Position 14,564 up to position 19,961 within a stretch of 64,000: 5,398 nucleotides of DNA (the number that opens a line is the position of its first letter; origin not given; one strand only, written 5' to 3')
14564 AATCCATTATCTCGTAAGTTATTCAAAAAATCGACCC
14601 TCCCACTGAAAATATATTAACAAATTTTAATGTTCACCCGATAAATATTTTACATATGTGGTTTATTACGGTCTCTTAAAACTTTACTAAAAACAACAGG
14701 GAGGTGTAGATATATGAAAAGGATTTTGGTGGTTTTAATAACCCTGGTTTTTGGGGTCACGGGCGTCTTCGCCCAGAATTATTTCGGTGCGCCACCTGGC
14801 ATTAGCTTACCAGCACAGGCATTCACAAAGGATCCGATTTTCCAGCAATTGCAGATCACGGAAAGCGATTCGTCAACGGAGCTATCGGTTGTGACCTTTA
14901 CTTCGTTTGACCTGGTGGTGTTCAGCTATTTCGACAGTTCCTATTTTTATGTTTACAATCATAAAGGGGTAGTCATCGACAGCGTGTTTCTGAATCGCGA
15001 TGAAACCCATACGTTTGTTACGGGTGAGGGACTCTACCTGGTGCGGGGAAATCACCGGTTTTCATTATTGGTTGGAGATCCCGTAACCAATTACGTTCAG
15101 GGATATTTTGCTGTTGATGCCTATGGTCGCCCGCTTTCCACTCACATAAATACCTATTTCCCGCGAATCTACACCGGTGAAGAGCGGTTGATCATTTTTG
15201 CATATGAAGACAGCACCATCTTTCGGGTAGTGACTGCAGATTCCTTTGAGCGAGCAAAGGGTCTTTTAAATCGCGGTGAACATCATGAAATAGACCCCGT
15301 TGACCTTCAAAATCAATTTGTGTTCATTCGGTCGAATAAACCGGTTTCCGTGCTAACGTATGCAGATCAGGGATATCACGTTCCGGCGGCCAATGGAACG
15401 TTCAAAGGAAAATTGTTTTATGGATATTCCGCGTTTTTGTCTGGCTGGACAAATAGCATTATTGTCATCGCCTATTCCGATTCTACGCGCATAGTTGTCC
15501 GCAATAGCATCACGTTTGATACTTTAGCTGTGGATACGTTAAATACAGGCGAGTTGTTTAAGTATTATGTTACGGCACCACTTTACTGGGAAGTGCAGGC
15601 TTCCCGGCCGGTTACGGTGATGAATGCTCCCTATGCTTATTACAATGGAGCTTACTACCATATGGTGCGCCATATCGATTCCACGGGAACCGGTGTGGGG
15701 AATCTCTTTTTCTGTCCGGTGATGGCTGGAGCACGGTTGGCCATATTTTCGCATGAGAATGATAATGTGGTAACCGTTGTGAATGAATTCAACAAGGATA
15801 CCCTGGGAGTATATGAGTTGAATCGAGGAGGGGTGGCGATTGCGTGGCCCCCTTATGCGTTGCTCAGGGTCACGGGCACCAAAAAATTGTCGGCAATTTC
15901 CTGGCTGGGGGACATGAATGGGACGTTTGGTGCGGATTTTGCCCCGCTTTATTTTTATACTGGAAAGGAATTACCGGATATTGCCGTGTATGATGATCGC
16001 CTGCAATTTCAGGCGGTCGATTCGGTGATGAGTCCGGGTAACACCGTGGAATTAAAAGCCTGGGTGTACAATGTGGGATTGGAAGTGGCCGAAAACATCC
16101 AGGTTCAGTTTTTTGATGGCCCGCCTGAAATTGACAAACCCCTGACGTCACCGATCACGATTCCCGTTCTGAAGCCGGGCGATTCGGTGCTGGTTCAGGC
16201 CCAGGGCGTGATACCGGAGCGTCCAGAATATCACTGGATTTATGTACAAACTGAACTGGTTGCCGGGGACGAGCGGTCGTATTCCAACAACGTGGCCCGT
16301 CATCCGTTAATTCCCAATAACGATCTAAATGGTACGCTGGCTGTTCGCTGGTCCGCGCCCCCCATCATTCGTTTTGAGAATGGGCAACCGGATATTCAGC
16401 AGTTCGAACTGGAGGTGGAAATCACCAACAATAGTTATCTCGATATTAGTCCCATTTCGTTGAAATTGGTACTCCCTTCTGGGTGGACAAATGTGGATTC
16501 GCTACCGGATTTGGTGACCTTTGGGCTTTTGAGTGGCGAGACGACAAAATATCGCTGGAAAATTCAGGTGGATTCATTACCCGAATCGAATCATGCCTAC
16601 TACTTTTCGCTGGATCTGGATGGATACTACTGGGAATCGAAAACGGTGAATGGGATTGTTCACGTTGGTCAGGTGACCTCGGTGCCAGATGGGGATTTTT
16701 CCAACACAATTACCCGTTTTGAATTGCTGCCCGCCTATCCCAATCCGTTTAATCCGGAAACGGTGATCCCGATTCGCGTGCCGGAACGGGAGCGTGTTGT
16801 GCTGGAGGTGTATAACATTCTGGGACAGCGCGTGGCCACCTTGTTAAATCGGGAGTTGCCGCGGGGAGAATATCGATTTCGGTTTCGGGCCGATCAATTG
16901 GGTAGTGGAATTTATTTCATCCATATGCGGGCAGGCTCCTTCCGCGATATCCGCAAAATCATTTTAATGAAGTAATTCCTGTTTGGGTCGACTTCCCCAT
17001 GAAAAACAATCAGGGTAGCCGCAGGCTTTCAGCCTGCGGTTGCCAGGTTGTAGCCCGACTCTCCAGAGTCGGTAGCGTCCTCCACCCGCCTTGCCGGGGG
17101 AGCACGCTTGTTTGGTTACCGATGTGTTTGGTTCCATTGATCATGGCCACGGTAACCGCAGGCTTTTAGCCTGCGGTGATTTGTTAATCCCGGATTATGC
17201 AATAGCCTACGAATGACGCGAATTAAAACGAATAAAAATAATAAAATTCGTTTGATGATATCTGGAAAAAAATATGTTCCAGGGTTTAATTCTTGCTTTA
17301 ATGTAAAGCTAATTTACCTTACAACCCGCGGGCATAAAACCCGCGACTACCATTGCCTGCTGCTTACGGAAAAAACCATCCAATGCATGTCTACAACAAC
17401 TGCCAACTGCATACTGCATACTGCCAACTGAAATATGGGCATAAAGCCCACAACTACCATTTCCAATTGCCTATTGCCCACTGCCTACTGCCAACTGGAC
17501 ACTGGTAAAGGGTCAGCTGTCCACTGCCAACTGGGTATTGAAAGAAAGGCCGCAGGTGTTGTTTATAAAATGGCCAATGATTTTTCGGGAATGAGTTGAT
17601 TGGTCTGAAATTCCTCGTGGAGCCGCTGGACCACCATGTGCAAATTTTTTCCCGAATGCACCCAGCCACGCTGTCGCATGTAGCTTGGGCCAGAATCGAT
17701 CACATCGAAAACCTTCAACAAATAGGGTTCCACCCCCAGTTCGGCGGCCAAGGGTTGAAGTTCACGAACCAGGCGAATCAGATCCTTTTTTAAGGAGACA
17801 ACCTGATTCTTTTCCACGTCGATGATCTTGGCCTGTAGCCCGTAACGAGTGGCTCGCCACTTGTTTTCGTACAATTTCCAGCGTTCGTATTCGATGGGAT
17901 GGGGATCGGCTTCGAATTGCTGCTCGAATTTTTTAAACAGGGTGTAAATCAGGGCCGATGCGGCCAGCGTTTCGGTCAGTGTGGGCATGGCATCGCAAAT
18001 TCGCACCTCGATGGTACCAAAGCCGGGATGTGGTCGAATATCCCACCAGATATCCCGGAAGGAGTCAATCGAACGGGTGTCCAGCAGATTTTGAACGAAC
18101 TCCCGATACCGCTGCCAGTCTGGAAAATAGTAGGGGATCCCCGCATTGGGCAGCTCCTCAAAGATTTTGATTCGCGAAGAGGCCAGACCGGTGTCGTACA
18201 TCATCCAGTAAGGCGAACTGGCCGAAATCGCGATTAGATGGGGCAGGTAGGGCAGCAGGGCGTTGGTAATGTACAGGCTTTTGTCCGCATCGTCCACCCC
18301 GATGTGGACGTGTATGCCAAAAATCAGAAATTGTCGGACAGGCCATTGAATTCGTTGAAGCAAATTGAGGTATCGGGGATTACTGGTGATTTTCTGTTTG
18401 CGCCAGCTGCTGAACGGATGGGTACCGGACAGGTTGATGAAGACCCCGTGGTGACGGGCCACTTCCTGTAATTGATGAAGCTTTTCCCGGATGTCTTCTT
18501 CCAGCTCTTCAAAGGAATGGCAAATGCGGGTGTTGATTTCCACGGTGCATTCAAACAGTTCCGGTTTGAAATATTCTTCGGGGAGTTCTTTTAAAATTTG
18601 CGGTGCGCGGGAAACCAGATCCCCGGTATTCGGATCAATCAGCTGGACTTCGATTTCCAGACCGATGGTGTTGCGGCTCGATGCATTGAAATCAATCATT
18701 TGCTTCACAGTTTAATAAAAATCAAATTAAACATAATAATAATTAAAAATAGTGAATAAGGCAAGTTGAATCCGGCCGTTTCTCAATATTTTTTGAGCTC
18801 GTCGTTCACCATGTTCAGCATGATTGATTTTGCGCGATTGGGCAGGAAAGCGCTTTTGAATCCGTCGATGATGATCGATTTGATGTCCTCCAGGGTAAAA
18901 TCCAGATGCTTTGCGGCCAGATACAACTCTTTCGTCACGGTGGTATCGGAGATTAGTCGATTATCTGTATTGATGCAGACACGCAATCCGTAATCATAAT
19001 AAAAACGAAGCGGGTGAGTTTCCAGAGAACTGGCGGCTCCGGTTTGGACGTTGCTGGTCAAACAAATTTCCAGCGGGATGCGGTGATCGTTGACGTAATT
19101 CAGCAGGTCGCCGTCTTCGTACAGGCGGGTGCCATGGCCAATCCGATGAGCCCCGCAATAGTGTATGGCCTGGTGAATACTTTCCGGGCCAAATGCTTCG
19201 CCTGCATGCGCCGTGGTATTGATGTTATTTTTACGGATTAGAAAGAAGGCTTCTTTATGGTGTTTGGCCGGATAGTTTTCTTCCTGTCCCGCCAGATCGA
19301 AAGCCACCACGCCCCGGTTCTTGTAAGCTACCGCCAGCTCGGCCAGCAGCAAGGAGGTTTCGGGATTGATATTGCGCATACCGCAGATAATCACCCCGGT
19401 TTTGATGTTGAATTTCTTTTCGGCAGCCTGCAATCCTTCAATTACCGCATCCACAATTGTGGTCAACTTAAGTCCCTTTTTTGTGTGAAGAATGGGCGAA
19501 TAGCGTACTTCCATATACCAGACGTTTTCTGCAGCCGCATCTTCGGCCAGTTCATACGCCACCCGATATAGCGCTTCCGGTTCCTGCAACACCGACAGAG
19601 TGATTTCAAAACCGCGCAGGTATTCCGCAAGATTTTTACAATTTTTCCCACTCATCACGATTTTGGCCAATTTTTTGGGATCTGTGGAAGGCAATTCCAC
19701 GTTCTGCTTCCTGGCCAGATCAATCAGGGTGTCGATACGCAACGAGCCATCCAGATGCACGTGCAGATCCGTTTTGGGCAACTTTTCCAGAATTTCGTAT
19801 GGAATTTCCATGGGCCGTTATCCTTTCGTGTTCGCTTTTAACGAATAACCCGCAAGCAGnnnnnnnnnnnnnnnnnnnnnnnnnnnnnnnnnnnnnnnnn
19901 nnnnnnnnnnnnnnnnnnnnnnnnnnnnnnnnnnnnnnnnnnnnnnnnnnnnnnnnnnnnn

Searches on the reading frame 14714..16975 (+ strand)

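Call 49: search_protein_families(library=pfam, proteins=[window:14714-16975:+], max_evalue=0.00001)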
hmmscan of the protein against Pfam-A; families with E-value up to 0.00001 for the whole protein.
window:14714-16975:+ (753 aa): 2 families
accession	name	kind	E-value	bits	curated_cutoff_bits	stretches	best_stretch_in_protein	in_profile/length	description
PF10633.15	NPCBM_assoc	-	2.6e-08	34.4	24.4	0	562-619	5-60/78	NPCBM-associated, NEW3 domain of alpha-galactosidase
PF18962.6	Por_Secre_tail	-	1.7e-07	31.9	27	1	675-750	2-74/75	Secretion system C-terminal sorting domain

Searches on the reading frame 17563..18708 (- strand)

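Call 49: search_protein_families(library=pfam, proteins=[window:17563-18708:-], max_evalue=0.00001)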
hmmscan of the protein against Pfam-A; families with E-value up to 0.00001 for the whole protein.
window:17563-18708:- (381 aa): 1 family
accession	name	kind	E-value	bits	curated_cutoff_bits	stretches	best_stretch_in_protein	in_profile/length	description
PF04107.18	GCS2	-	3.8e-64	217.3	21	1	16-291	2-291/291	Glutamate-cysteine ligase family 2(GCS2)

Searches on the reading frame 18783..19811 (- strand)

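Call 49: search_protein_families(library=pfam, proteins=[window:18783-19811:-], max_evalue=0.00001)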
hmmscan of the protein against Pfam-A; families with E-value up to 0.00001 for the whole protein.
window:18783-19811:- (342 aa): 1 family
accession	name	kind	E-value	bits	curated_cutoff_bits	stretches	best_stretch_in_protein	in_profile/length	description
PF00962.28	A_deaminase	-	2e-99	333.2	27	1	12-336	1-328/330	Adenosine deaminase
